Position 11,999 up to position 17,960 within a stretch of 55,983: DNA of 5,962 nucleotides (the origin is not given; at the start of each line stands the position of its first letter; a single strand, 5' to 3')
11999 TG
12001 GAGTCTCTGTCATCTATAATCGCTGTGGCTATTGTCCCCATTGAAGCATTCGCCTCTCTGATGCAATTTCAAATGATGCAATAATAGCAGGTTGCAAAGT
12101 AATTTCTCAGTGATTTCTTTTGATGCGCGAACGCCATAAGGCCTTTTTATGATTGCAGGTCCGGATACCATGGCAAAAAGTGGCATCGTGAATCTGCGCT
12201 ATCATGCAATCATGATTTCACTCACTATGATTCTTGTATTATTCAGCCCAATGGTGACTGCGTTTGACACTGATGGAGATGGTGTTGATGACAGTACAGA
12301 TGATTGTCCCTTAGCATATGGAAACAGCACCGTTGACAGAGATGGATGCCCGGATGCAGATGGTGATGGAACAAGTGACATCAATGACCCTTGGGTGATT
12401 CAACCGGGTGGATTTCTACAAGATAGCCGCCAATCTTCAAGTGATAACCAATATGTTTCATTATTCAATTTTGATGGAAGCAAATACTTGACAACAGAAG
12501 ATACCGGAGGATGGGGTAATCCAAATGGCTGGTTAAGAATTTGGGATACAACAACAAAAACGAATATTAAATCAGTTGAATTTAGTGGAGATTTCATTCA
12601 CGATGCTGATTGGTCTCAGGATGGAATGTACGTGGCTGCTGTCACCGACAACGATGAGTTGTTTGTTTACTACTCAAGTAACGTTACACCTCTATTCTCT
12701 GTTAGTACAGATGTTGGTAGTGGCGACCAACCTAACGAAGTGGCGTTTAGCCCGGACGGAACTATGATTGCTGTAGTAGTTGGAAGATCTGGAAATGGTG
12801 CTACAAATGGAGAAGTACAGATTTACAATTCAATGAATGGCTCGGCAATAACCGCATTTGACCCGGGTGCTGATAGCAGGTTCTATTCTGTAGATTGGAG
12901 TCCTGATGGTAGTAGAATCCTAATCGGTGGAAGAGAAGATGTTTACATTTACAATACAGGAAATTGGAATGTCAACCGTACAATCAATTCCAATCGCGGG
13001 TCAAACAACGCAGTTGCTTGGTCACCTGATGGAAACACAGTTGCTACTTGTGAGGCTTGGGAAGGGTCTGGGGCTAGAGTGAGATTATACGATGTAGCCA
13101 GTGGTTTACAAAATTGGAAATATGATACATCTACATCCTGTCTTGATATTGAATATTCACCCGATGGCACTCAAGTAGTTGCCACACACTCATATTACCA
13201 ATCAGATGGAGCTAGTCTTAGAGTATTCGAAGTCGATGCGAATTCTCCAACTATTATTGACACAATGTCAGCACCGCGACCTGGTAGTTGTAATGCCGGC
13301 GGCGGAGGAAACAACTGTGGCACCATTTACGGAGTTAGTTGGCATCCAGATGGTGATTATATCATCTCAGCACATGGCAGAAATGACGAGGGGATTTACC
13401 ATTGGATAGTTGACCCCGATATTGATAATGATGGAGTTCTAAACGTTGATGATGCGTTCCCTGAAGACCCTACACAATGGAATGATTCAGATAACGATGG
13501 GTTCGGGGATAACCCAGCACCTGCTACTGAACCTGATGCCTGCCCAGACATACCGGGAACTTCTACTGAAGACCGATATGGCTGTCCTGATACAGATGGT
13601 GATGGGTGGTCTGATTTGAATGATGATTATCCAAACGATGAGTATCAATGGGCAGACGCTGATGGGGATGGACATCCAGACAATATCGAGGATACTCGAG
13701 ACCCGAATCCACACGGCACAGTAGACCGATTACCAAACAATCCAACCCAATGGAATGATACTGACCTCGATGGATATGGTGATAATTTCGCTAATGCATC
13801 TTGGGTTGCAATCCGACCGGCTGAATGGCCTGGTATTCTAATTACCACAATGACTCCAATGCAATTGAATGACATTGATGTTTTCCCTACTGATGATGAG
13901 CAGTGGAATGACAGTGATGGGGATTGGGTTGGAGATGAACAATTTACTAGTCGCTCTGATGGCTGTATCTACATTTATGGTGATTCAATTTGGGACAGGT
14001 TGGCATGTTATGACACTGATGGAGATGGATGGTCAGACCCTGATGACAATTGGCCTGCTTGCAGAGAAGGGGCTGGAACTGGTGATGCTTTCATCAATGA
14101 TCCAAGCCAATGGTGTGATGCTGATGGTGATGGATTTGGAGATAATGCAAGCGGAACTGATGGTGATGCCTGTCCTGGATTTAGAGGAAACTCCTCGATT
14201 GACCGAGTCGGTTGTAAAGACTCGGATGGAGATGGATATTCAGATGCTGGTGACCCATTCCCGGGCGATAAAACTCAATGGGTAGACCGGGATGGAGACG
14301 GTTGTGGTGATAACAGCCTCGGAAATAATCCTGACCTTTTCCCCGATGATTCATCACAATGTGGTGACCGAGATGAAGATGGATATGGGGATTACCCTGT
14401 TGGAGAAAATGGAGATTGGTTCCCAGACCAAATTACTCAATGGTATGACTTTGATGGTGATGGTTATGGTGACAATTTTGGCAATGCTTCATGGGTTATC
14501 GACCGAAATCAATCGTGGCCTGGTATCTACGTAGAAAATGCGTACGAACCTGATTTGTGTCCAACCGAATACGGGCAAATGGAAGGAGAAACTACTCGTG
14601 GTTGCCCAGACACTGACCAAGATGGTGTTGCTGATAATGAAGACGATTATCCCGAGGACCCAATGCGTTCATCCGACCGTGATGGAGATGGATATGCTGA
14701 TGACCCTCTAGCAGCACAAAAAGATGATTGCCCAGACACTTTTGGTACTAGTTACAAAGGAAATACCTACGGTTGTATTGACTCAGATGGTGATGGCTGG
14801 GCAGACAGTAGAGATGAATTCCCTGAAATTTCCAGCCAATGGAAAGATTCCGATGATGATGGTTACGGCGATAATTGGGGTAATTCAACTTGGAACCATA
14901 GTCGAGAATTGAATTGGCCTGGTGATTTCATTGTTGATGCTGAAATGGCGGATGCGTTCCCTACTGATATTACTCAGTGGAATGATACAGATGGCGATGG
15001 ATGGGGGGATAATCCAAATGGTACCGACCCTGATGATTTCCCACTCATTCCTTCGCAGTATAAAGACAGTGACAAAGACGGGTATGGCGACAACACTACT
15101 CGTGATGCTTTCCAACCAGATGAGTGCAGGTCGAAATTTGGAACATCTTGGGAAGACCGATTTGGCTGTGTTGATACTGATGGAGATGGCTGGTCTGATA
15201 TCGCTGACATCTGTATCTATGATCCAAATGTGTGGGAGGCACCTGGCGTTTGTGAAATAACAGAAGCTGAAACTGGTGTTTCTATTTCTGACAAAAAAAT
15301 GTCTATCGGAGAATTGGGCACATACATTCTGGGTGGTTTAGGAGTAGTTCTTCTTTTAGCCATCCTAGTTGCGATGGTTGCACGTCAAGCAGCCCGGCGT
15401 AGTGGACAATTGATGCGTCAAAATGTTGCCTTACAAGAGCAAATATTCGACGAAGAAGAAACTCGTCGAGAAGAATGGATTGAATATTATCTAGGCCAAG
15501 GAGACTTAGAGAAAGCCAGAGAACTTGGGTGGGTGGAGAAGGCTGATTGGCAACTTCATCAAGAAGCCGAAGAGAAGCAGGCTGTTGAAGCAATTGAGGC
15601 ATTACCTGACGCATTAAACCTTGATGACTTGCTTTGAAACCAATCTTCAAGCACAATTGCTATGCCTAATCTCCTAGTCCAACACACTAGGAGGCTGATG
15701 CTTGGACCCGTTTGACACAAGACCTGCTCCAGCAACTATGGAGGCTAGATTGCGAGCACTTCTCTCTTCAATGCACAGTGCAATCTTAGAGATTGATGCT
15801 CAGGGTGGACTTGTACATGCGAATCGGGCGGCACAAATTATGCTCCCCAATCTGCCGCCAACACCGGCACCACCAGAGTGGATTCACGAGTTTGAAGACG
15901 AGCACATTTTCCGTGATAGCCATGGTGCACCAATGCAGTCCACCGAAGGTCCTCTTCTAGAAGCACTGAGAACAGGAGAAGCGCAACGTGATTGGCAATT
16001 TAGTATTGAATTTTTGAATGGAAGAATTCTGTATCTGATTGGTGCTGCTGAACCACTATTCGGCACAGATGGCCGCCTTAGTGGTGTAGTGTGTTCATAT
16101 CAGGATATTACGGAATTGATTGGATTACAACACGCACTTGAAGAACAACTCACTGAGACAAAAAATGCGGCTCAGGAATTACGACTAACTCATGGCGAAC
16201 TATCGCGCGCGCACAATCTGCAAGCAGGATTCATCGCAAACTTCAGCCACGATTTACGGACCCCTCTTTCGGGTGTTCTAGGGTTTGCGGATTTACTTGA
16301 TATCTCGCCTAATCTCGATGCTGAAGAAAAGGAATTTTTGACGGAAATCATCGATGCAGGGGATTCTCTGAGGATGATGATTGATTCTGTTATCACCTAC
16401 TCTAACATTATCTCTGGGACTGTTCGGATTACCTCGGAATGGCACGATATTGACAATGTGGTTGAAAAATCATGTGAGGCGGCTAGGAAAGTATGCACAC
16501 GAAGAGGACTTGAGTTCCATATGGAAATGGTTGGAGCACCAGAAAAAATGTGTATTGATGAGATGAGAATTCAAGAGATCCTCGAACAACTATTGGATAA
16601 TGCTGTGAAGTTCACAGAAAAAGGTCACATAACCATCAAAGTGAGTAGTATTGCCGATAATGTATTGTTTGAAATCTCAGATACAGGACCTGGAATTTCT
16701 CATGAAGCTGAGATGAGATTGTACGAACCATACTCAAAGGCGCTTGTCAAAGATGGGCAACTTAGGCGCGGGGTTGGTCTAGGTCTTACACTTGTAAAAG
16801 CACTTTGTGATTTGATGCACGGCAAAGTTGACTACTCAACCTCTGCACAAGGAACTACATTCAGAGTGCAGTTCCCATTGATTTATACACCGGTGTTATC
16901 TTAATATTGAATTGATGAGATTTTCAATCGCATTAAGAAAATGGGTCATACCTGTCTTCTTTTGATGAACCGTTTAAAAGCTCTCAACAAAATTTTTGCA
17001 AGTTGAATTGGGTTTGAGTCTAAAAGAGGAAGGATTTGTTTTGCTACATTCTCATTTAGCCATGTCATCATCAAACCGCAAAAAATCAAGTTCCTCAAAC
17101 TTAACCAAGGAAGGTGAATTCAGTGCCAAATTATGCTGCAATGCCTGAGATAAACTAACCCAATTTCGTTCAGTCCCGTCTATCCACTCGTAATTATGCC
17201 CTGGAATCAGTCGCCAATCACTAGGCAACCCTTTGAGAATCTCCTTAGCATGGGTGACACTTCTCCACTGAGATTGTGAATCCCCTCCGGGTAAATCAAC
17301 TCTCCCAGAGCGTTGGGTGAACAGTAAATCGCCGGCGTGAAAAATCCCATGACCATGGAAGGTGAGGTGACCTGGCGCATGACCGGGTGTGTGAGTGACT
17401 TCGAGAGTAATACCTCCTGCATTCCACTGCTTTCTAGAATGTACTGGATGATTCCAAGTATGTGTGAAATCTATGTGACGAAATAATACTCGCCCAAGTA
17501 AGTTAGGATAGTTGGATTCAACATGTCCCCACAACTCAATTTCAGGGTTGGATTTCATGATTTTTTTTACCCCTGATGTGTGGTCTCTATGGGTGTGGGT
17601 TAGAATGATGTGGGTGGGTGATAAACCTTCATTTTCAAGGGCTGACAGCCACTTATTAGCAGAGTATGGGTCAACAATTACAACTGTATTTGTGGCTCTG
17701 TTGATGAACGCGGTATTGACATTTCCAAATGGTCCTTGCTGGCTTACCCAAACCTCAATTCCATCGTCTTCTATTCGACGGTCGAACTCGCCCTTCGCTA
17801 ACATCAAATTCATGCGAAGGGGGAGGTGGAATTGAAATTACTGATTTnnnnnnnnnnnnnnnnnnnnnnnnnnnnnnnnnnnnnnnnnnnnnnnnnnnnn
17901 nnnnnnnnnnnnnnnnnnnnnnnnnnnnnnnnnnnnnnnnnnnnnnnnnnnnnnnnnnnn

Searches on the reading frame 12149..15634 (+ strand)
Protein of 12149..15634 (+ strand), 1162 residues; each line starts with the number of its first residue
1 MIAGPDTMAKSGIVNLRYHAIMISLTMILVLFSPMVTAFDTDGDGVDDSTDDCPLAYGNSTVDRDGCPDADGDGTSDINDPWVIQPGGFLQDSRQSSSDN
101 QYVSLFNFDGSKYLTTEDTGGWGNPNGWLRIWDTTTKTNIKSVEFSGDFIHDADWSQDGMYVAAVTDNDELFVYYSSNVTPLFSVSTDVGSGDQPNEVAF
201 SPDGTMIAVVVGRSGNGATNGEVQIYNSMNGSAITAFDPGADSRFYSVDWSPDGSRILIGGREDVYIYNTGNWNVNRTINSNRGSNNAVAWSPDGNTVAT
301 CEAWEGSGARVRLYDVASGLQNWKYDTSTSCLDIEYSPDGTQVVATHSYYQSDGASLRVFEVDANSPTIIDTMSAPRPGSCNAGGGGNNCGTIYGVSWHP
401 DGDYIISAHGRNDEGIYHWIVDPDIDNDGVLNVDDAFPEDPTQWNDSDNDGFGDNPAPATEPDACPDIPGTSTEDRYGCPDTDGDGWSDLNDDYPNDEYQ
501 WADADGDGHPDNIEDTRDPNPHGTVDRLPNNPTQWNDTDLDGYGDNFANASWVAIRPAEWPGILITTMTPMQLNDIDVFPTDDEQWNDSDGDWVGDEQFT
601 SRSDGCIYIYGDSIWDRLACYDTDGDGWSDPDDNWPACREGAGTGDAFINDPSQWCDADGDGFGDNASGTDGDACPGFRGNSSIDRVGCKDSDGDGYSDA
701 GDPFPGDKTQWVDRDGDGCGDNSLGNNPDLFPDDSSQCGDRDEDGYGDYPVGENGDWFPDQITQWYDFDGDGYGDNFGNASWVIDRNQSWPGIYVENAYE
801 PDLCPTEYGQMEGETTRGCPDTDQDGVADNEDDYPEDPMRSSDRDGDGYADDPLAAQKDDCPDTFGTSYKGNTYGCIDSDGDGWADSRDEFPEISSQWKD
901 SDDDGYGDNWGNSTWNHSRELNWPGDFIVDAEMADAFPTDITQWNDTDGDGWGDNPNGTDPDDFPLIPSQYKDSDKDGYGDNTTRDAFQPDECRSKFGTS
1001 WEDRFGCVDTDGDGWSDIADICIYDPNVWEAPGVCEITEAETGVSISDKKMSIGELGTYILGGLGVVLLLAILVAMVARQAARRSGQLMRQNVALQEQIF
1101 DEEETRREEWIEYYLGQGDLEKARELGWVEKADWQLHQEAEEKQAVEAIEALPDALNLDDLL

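Call 16: search_protein_families(library=pfam, proteins=[window:12149-15634:+], max_evalue=0.00001)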
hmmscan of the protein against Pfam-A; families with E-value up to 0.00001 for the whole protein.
window:12149-15634:+ (1162 aa): 12 families
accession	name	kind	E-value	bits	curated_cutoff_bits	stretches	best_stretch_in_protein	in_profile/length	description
PF25174.1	Beta-prop_THOC3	-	3.2e-23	82.6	305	1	129-341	71-267/272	THOC3 beta-propeller domain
PF23414.1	Beta-prop_EML_2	-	1.9e-15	57.4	90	1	128-257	21-139/266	Echinoderm microtubule-associated protein second beta-propeller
PF08662.17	eIF2A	-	4.9e-13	49.9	20.5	0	245-349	62-164/194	Eukaryotic translation initiation factor eIF2A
PF24817.1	WD40_WDHD1_1st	-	1.6e-11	44.3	109.9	1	241-303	177-242/291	WDHD1 first WD40 domain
PF24807.1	WD40_CDC20-Fz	-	1e-10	41.9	200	1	152-301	14-153/292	CDC20/Fizzy WD40 domain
PF24814.1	WD40_Prp19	-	1.8e-10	40.8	320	1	188-346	131-278/281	Prp19 WD40 domain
PF25460.1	Beta-prop_Aladin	-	4.3e-08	33.1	171.1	0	244-301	155-212/340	Aladin seven-bladed propeller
PF00400.38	WD40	-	5e-08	33.6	27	0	390-410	12-30/39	WD domain, G-beta repeat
PF07676.18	PD40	-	9.8e-08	32.2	20.9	0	278-299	3-24/38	WD40-like Beta Propeller Repeat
PF12894.13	ANAPC4_WD40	-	5.6e-07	30.2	22.9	0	155-251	3-89/91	Anaphase-promoting complex subunit 4 WD40 domain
PF18975.6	DUF5711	-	5.3e-06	26.3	26.3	0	150-227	96-174/344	Family of unknown function (DUF5711)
PF25173.1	Beta-prop_WDR3_1st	-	6.6e-06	26.4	154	0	198-345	35-172/184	WDR3 first beta-propeller domain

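Call 98: search_protein_families(library=ncbifam, proteins=[window:12149-15634:+], max_evalue=0.00001)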
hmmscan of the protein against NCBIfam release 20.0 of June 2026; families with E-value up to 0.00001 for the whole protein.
window:12149-15634:+ (1162 aa): 2 families
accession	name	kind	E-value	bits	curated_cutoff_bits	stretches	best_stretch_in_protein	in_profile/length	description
TIGR02800.1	propeller_TolB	equivalog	1.3e-07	30.9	343.15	0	249-348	241-342/418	Tol-Pal system beta propeller repeat protein TolB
NF052340.1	hydrazine_beta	equivalog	8.7e-06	25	560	0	265-405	143-288/372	hydrazine synthase subunit beta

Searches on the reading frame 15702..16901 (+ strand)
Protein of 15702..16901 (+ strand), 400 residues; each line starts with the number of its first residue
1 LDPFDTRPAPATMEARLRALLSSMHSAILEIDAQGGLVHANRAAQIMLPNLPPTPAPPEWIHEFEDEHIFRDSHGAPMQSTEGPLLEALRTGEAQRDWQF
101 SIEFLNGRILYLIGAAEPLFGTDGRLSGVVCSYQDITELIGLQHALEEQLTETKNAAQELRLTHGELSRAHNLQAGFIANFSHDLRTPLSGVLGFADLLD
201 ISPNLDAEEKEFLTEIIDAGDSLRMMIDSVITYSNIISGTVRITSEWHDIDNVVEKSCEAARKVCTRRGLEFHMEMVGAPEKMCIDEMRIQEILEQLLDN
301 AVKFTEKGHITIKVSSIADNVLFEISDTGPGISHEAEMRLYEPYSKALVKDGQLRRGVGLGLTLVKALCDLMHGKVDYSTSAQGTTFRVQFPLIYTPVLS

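Call 16: search_protein_families(library=pfam, proteins=[window:15702-16901:+], max_evalue=0.00001)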
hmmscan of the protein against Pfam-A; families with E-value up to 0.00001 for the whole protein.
window:15702-16901:+ (400 aa): 3 families
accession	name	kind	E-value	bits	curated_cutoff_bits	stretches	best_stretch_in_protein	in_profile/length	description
PF02518.31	HATPase_c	-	1.5e-24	87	26.4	1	286-393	2-109/111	Histidine kinase-, DNA gyrase B-, and HSP90-like ATPase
PF00512.31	HisKA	-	4.7e-14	52.6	26.9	1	175-238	3-65/66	His Kinase A (phospho-acceptor) domain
PF00989.32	PAS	-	1.5e-08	35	22.6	1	16-136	2-113/113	PAS fold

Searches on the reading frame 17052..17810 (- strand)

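Call 16: search_protein_families(library=pfam, proteins=[window:17052-17810:-], max_evalue=0.00001)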
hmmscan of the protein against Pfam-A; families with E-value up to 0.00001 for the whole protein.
window:17052-17810:- (252 aa): 1 family
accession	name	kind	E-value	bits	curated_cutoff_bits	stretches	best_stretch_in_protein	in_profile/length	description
PF00753.33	Lactamase_B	-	5.7e-17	62.7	22.7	1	27-205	2-196/196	Metallo-beta-lactamase superfamily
